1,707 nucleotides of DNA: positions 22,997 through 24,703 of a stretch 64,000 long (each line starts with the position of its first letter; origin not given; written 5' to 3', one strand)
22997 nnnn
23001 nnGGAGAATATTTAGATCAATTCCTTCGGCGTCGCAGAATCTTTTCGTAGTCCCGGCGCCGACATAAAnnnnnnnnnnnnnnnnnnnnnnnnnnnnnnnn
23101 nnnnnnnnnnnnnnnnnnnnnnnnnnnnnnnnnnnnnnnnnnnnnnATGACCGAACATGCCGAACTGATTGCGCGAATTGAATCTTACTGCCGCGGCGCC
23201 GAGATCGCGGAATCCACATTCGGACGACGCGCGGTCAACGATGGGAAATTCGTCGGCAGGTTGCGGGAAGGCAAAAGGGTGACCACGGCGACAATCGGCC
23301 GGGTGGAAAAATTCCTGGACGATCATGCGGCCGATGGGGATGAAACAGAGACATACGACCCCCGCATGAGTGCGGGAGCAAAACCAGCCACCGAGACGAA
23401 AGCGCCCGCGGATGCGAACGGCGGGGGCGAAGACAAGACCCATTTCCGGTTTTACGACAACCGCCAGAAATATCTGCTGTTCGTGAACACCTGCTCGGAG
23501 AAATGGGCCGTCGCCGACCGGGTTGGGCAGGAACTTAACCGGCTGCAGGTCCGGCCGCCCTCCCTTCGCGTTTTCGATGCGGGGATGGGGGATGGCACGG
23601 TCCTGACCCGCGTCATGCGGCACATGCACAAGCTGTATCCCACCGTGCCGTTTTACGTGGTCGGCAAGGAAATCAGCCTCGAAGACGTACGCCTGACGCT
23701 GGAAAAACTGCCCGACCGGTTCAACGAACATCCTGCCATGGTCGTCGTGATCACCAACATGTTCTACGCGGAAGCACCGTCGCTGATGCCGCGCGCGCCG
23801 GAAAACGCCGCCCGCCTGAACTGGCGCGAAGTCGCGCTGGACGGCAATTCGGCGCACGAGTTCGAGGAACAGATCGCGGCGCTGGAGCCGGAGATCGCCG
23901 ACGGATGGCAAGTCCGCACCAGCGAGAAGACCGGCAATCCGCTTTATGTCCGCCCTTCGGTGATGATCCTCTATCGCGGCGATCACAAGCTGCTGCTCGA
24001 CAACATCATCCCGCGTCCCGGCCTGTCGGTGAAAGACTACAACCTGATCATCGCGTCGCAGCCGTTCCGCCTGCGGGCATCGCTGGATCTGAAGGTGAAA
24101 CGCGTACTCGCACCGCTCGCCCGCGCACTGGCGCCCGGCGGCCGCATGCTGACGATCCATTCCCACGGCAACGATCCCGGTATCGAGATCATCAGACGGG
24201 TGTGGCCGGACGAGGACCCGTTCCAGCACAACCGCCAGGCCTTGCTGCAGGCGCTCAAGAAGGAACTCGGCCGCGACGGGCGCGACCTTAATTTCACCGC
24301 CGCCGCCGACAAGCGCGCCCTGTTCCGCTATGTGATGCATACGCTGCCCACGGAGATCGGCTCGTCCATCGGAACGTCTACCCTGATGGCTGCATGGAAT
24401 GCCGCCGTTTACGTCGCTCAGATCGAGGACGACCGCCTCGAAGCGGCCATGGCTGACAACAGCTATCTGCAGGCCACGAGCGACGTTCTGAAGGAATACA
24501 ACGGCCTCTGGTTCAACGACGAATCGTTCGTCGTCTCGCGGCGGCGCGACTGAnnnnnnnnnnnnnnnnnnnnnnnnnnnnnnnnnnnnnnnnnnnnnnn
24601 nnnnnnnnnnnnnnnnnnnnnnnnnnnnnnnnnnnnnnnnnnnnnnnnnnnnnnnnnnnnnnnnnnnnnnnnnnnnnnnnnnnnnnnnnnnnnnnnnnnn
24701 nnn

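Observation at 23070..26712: HTH-methyltransferase fusion with its own operator heading metF and a MetE-like gene: candidate new SAM-sensing regulator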

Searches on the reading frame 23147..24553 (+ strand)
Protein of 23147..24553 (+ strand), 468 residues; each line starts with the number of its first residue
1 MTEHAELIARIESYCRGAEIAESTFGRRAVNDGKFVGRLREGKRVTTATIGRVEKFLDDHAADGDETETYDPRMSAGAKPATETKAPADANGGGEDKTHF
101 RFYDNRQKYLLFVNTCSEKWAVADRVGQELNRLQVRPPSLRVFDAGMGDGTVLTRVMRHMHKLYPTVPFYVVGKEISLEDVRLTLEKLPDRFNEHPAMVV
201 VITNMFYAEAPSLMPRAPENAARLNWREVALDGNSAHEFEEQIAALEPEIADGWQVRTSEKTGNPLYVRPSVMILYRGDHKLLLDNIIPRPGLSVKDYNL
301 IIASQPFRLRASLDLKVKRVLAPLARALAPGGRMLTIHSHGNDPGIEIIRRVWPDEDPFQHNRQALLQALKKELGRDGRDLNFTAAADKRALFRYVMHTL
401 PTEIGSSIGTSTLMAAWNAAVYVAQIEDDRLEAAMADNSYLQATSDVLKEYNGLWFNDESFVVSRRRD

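Call 3: search_protein_families(library=pfam, proteins=[window:23147-24553:+], max_evalue=0.01)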
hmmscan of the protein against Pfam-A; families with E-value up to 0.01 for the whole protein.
window:23147-24553:+ (468 aa): 0 families

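Call 4: search_protein_families(library=ncbifam, proteins=[window:23147-24553:+], max_evalue=0.01)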
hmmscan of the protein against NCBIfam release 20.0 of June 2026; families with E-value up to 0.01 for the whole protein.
window:23147-24553:+ (468 aa): 0 families

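Call 5: find_homologous_proteins(query=window:23147-24553:+)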
Query window:23147-24553:+ (468 aa): 8000 proteins with E <= 0.001 among 8000 candidates; the best 120 are listed.
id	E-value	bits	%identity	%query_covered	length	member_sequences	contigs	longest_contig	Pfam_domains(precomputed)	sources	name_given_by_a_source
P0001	0.0e+0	1063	100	100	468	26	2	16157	-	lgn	-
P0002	1.9e-294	994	94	100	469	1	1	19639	-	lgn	-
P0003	8.7e-292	986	92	100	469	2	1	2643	-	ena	-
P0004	7.2e-277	936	88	100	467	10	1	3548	-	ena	-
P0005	1.0e-274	929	87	100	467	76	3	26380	-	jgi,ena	jgi:hypothetical protein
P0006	1.2e-274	929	87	100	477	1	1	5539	-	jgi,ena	jgi:hypothetical protein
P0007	2.2e-274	928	88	100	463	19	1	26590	-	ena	-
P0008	3.8e-270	914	86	100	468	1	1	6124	-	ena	-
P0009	5.0e-268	907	86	100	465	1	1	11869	-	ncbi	-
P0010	1.9e-267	905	85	100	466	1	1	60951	-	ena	-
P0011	2.3e-266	902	86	100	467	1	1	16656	-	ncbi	-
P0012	5.3e-264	894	84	100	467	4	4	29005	-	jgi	jgi:hypothetical protein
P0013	8.4e-263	890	84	100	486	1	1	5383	-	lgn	-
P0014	3.2e-262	888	83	100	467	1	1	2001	-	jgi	jgi:hypothetical protein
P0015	1.5e-260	883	84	100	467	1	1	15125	-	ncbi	ncbi:MAG: hypothetical protein WD470_12485 [Rhodospirillaceae bacterium]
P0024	1.0e-232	791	75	100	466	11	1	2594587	-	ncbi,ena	-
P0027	4.5e-228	776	75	99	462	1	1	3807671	-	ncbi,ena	-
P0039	1.0e-202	692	65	100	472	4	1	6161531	-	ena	-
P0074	2.2e-198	678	65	100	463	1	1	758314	-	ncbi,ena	-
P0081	6.5e-198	676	65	100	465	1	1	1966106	-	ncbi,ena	-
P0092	4.1e-197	674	66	100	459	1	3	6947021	-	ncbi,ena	-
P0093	4.3e-197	673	66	100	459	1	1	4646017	-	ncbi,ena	-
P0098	2.8e-196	671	65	99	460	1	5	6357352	-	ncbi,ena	-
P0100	3.7e-196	670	63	100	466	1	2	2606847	-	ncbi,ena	-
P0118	4.2e-195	667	65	100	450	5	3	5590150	-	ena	-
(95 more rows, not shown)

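Call 6: search_solved_structures(query=window:23147-24553:+, max_evalue=10, show_alignments=2)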
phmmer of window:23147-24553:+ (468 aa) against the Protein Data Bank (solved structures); distinct sequences matched with E-value up to 10: 0.

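Call 8: find_related_loci(query=window:23147-24553:+, collection=genome_contigs, flank=6000)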
Query window:23147-24553:+ (468 aa) in genome_contigs; peptide patterns used: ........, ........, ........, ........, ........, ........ (x = any residue, [..] = any of these).
600 stretches matched a pattern (row limit reached: there are more); 553 encode a relative of the query (tblastn E <= 1e-3); the best 80 are kept; 80 distinct loci.
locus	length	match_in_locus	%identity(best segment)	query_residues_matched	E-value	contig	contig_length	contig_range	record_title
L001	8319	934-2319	88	3-468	0e+0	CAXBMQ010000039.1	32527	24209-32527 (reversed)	MAG TPA_asm: uncultured Rhodospirillaceae bacterium isolate ERR2762121_concoct_63 genome assembly, contig: ERZ3421540.17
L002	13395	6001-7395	87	1-468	0e+0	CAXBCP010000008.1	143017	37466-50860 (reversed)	MAG TPA_asm: uncultured Rhodospirillaceae bacterium isolate ERR2762135_concoct_49 genome assembly, contig: ERZ3421838.24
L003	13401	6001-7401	84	1-468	0e+0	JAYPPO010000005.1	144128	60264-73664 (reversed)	MAG: Alphaproteobacteria bacterium isolate SD3109_NP_metabat_bins_2.tsv.082 unicycler_71987, whole genome shotgun sequen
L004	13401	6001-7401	82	1-468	0e+0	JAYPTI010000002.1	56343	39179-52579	MAG: Alphaproteobacteria bacterium isolate 139590_S191_metabat_bins_2.tsv.065 NODE_456_length_56343_cov_5.515083, whole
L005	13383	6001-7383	76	1-466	0e+0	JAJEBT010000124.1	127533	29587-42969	MAG: Alphaproteobacteria bacterium isolate jk18x9bins.50 k141_307951, whole genome shotgun sequence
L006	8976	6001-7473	62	1-468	0e+0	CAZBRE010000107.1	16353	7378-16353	MAG TPA_asm: uncultured Alphaproteobacteria bacterium isolate binchicken_co262_60 genome assembly, contig: NODE_3837_len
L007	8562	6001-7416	64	1-468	0e+0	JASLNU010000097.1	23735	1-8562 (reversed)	MAG: Rhodospirillales bacterium isolate Arabian11_MAG_19 c_000001158788, whole genome shotgun sequence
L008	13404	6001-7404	64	1-467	0e+0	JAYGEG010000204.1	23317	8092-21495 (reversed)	MAG: Rhodospirillales bacterium isolate OC3_3000m_MAG_266 OC3_3000m_contig_968718, whole genome shotgun sequence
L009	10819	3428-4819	87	1-468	0e+0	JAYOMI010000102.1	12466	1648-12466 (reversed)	MAG: Rhodospirillaceae bacterium isolate 139571_S172_concoct_bins.tsv.189 NODE_4673_length_12466_cov_4.832084, whole gen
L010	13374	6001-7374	66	1-467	0e+0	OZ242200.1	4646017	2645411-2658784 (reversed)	MAG: Alphaproteobacteria bacterium isolate c7213ef7-7b21-4b7f-b524-caa2f272e1da genome assembly, chromosome: 1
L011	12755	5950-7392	62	7-467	0e+0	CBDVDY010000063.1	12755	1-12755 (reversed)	MAG TPA_asm: uncultured Alphaproteobacteria bacterium isolate SRR22302348_concoct_13 genome assembly, contig: ERZ2507359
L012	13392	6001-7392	65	1-467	0e+0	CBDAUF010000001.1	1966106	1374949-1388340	MAG: Alphaproteobacteria bacterium isolate da7f95fe-6377-4274-8bb6-9737539f4857 genome assembly, contig: contig_1, whole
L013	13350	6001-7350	64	7-467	0e+0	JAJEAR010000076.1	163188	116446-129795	MAG: Alphaproteobacteria bacterium isolate jk18x7bins.67 k141_1159258, whole genome shotgun sequence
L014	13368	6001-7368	64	1-467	0e+0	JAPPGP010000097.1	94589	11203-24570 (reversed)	MAG: Defluviicoccus sp. isolate RHO1_bin_59 NODE_525_length_94589_cov_33.695813, whole genome shotgun sequence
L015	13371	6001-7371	64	1-467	0e+0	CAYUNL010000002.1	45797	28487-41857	MAG TPA_asm: uncultured Alphaproteobacteria bacterium isolate SRP308112_co1_64 genome assembly, contig: NODE_825_length_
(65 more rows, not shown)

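Call 19: predict_structure(alignment_id=A1)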
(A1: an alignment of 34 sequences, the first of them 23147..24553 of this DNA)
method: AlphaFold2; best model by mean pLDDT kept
length: 468 residues; sequences in the alignment: 34
mean_pLDDT: 73.9   pTM: 0.65
mean pLDDT of the five models: 73.9, 71.4, 66.3, 61.4, 53.5
residues with pLDDT >= 90: 38; 70-90: 304; 50-70: 69; < 50: 57
segments of 3 or more residues with pLDDT < 50: 63-115
pLDDT, mean of each block of 10 residues (from residue 1): 75 79 75 79 77 83 41 33 30 31 38 54 83 74 74 82 85 77 83 86 77 62 82 91 87 76 67 89 79 63 66 82 84 83 88 85 87 87 64 72 71 81 74 80 91 85 83
secondary structure, 60 per line:
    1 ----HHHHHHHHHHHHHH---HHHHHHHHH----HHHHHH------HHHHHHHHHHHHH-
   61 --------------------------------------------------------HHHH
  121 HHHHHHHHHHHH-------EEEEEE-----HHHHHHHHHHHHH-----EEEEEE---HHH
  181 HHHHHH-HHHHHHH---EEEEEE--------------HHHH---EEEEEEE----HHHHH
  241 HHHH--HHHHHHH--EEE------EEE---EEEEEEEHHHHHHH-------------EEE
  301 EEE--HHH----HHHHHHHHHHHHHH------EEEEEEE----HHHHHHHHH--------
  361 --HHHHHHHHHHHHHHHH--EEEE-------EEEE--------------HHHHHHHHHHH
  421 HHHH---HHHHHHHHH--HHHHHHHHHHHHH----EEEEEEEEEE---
elements in order: H5-18 H22-30 H35-40 H47-59 H117-132 E140-145 H151-163 E169-174 H178-186 H188-194 E198-203 H218-221 E225-231 H236-244 H247-253 E256-258 E265-267 E271-277 H278-284 E298-303 H313-326 E333-339 H344-352 H363-378 E381-384 E392-395 H410-424 H428-436 H439-451 E456-465

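Call 24: fold_search(model_id=the predicted structure, library=pdb)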
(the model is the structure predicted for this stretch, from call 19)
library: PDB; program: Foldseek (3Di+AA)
matches with E <= 10: 1209; with E <= 0.001: 50
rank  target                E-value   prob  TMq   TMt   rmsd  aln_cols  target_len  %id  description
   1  8uzd_A                2.4e-06  1.00  0.34  0.45  12.8       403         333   13  The structure of IpCS3, a theobromine methyltransferase from Yerba Mate (released 2024-01-10)
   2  2aou_B                3.1e-06  1.00  0.35  0.52  11.3       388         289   13  Histamine Methyltransferase Complexed with the Antimalarial Drug Amodiaquine (released 2005-09-13)
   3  2aow_A                3.4e-06  1.00  0.35  0.52  10.9       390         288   12  Histamine Methyltransferase (Natural Variant I105) Complexed with the Acetylcholinesterase Inhibitor and Altzheimer's  (released 2005-09-13)
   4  1jqe_A                3.8e-06  1.00  0.37  0.56  10.5       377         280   11  Crystal Structure Analysis of Human Histamine Methyltransferase (Ile105 Polymorphic Variant) Complexed with AdoHcy and (released 2002-08-06)
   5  5w7m                  4.1e-06  1.00  0.33  0.52   7.8       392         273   10  Crystal structure of RoqN (released 2018-06-27)
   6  5w7k_A                4.3e-06  1.00  0.35  0.53   7.0       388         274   11  Crystal structure of OxaG (released 2018-06-27)
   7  5jgl_B                4.3e-06  1.00  0.32  0.50   9.2       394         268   10  Crystal structure of GtmA in complex with S-Adenosylmethionine (released 2017-03-01)
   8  1jqd_A                5.4e-06  1.00  0.37  0.56   9.5       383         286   11  Crystal Structure Analysis of Human Histamine Methyltransferase (Thr105 Polymorphic Variant) Complexed with AdoHcy and (released 2002-08-06)
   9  5f2o_B                5.7e-06  1.00  0.33  0.41  16.4       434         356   11  Crystal structure of mycobacterial fatty acid O-methyltransferase Q154A mutant in complex with SAH and 3-hydroxy-decan (released 2015-12-30)
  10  1jqd_B                6.1e-06  1.00  0.34  0.50  11.3       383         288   12  Crystal Structure Analysis of Human Histamine Methyltransferase (Thr105 Polymorphic Variant) Complexed with AdoHcy and (released 2002-08-06)
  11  3mgg_B                7.6e-06  1.00  0.33  0.54   8.5       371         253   10  Crystal Structure of Methyl Transferase from Methanosarcina mazei (released 2010-04-21)
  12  5f2k_A                8.5e-06  1.00  0.31  0.39  15.9       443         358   12  Crystal structure of mycobacterial fatty acid O-methyltransferase in complex with SAH and octanoate (released 2015-12-30)
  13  5w7k_B                9.0e-06  1.00  0.34  0.52   7.7       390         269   10  Crystal structure of OxaG (released 2018-06-27)
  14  8uzd_B                9.0e-06  1.00  0.34  0.45  12.9       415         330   12  The structure of IpCS3, a theobromine methyltransferase from Yerba Mate (released 2024-01-10)
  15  5jgl_A                1.3e-05  1.00  0.32  0.50   8.9       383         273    9  Crystal structure of GtmA in complex with S-Adenosylmethionine (released 2017-03-01)
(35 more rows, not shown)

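Call 25: list_cluster_members(proteins=[P0092, P0098, P0118, P0024, P0027, P0081, P0100, P0039, P0093, P0074])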
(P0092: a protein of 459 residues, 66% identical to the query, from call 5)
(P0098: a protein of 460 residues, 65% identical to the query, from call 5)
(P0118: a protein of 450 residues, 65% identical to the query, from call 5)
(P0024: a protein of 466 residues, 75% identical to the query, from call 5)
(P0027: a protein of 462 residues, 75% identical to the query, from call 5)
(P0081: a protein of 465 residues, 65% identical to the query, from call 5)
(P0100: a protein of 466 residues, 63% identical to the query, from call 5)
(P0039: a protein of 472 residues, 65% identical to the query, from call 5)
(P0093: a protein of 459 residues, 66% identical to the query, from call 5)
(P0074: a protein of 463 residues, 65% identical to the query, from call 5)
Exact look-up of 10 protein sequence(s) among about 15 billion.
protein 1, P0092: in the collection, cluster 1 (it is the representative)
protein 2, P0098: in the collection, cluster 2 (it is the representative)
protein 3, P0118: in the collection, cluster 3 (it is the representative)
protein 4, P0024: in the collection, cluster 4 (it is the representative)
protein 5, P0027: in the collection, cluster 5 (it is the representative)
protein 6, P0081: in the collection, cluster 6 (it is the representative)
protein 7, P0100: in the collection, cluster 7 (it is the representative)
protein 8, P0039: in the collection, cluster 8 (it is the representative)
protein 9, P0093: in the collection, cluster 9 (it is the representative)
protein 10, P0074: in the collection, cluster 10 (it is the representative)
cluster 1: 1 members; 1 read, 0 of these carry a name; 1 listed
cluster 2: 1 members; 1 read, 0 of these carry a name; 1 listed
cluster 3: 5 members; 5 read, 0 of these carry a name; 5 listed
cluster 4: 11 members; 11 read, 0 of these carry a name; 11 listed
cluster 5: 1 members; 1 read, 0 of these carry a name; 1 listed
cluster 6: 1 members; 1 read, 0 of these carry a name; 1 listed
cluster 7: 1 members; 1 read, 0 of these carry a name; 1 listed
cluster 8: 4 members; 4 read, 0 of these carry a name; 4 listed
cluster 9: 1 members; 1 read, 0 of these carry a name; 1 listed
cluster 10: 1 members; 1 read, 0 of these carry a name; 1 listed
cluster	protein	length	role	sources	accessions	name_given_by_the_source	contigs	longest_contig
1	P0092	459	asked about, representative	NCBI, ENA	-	-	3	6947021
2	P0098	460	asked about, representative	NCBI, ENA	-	-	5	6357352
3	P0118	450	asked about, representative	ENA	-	-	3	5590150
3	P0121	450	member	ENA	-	-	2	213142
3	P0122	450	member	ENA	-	-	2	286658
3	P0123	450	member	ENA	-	-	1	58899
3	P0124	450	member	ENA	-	-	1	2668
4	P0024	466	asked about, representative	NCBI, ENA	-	-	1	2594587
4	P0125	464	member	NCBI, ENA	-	-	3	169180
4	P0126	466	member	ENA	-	-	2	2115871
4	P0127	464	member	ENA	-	-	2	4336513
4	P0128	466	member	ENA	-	-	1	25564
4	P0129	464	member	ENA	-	-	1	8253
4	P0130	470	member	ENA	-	-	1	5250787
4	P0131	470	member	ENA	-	-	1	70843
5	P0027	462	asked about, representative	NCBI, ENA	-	-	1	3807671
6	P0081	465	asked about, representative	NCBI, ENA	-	-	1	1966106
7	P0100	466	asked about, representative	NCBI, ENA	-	-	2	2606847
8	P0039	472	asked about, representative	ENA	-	-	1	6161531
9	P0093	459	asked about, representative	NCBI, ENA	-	-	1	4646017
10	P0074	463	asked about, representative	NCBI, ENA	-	-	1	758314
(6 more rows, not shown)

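Call 40: search_dna_similar(query=window:23147-24553:+, collection=plasmids, mode=protein, max_rows=25)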
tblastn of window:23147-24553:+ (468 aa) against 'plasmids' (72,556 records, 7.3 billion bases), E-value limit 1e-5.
No match.

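Call 48: search_protein_representatives(protein=window:23147-24553:+)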
Query: 468 residues. Proteins with E-value up to 0.001 (for the whole library): 1910; up to 1e-10: 873; up to 1e-30: 261. The best 150 are listed.
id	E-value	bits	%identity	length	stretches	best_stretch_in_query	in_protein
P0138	1.2e-173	594.5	58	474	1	6-467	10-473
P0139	8.8e-151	519.1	60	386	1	89-467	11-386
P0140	3.5e-135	467.7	54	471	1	95-467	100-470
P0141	7.4e-128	443.6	57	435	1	1-378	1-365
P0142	2.6e-123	428.6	55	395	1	89-465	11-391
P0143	7.7e-121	420.4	53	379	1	98-465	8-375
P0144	1.6e-120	419.4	63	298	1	171-467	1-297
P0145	3.3e-117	408.5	55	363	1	6-356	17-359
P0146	3.4e-112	391.9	62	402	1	122-401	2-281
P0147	7.9e-112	390.7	40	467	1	5-465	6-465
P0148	3.0e-107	375.6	62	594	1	96-361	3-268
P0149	7.2e-106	371.1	58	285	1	181-466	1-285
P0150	9.3e-104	364.1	56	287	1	181-466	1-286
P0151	2.7e-103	362.6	41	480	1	4-466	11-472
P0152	6.0e-102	358.2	50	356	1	2-354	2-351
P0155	3.9e-100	352.2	46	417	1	97-466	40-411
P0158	1.1e-90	321.0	42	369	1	97-465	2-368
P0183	3.4e-70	253.5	42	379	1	101-453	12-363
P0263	1.4e-46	175.7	30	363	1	101-450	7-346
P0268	2.4e-45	171.6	29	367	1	101-465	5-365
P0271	1.3e-44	169.2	34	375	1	101-467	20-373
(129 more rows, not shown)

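Call 50: search_protein_families(library=pfam, proteins=[P0158, P0263, P0268, P0155, P0143, P0183, P0271, P0147, P0151, P0140], max_evalue=0.1)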
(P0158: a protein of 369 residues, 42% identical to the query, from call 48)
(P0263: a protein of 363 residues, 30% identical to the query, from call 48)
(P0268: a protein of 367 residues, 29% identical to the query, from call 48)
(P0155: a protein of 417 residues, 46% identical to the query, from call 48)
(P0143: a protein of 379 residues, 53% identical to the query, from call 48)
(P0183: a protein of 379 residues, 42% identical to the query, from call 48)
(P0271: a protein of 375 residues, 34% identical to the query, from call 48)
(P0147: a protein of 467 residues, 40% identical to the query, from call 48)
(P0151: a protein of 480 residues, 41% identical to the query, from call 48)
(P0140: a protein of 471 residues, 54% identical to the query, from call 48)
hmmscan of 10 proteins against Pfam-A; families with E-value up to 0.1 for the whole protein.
P0158 (369 aa): 1 family
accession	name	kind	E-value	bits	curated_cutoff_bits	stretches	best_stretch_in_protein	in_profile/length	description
PF01609.27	DDE_Tnp_1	-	0.028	14.6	23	0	8-164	42-165/200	Transposase DDE domain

P0263 (363 aa): 0 families

P0268 (367 aa): 1 family
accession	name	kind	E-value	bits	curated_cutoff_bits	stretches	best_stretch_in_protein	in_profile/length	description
PF13489.12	Methyltransf_23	-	0.1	12.8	27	0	29-70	8-45/164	Methyltransferase domain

P0155 (417 aa): 0 families

P0143 (379 aa): 0 families

P0183 (379 aa): 0 families

P0271 (375 aa): 0 families

P0147 (467 aa): 0 families

P0151 (480 aa): 0 families

P0140 (471 aa): 0 families

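Call 51: find_homologous_proteins(query=P0158)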
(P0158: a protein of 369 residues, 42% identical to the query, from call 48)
Query P0158 (369 aa): 5244 proteins with E <= 0.001 among 7183 candidates; the best 120 are listed.
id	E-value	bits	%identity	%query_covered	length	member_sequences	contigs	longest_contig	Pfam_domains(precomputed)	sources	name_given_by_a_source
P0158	4.9e-238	807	100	100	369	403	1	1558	-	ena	-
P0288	6.0e-232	787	97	100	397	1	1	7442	-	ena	-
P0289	5.2e-231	784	97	100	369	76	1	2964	-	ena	-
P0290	8.8e-224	760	93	100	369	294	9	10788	-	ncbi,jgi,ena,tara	tara:strand:- start:158 stop:1267 length:1110 start_codon:yes stop_codon:yes gene_type:complete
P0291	6.0e-220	748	91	100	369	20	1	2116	-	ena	-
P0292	2.9e-216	736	90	100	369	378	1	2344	-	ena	-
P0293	1.5e-213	727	89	100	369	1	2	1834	-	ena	-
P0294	2.2e-206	703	86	100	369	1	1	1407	-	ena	-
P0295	2.8e-205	700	85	100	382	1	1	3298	-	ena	-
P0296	2.8e-204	696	85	100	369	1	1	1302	-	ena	-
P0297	5.3e-204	695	85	100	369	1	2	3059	-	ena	-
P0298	1.1e-203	694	85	100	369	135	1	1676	-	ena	-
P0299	1.3e-203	694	85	100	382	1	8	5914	-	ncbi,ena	-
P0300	2.0e-203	693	85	100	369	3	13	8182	-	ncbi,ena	-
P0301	2.1e-203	693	86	100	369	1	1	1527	-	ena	-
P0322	1.3e-198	678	84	100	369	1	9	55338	-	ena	-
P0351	6.3e-195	666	81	100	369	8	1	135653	-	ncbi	-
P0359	7.2e-193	659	80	100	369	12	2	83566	-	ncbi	-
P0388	3.5e-169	581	71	100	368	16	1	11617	-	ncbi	-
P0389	3.5e-168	578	70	100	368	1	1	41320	-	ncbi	-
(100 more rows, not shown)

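Call 52: find_encoding_contigs(protein=P0351, flank=6000, max_places=3)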
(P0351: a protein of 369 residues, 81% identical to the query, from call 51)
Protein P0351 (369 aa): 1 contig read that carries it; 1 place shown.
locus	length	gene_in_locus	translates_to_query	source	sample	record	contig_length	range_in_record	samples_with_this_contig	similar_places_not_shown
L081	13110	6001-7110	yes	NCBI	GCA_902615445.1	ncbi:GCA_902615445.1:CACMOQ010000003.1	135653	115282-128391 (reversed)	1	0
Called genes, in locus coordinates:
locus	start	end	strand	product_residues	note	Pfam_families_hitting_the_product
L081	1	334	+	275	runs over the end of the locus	PF00535:Glycos_transf_2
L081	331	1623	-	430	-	PF01408:GFO_IDH_MocA (faint), PF03447:NAD_binding_3, PF00742:Homoserine_dh, PF01842:ACT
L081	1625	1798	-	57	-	-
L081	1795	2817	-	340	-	PF01118:Semialdhyde_dh, PF02774:Semialdhyde_dhC, PF22698:Semialdhyde_dhC_1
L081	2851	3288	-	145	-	PF00380:Ribosomal_S9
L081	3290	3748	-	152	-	PF00572:Ribosomal_L13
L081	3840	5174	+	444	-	PF01053:Cys_Met_Meta_PP, PF00155:Aminotran_1_2 (weak), PF01041:DegT_DnrJ_EryC1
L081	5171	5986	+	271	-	PF02230:Abhydrolase_2 (faint), PF00561:Abhydrolase_1, PF00975:Thioesterase (faint), PF12146:Hydrolase_4, PF12697:Abhydrolase_6, PF06821:Ser_hydrolase (faint)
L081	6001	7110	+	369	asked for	-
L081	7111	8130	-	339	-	PF02628:COX15-CtaA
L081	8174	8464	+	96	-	PF01817:CM_2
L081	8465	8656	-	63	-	PF00471:Ribosomal_L33 (weak)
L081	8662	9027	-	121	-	PF13411:MerR_1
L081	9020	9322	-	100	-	PF18291:HU-HIG (weak), PF00216:Bac_DNA_binding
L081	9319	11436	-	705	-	PF00534:Glycos_transf_1, PF13692:Glyco_trans_1_4, PF13524:Glyco_trans_1_2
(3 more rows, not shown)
